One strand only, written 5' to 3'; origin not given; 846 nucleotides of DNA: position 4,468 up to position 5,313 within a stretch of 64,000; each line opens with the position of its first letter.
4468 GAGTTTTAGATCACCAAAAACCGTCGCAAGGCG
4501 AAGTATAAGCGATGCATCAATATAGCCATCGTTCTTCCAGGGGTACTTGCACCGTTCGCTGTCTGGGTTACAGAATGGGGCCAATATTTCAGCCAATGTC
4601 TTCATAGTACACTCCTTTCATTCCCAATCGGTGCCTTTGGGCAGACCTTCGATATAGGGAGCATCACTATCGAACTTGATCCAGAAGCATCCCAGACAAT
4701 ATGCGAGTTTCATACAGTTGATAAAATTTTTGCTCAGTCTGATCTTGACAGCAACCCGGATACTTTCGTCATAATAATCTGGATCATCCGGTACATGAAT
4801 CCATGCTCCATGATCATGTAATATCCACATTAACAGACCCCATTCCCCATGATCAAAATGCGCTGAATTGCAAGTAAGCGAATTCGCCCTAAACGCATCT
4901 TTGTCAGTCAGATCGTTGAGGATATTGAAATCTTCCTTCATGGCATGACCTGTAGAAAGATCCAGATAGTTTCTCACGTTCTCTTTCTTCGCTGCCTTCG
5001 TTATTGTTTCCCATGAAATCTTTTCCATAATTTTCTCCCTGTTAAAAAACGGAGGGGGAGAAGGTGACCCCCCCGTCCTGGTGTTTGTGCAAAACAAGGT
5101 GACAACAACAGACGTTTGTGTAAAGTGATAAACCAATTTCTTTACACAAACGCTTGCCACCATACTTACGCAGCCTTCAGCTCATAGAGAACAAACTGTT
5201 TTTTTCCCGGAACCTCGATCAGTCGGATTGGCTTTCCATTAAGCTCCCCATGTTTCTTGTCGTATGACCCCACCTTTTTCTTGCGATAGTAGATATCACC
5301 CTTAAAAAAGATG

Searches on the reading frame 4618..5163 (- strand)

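Call 27: search_protein_families(library=pfam, proteins=[window:4618-5163:-], max_evalue=0.01)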
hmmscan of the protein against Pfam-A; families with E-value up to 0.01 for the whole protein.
window:4618-5163:- (181 aa): 1 family
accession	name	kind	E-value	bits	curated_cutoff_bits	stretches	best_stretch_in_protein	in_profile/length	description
PF19419.5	DUF5983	-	6.4e-11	42.8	27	1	66-175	1-86/90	Family of unknown function (DUF5983) C-terminal domain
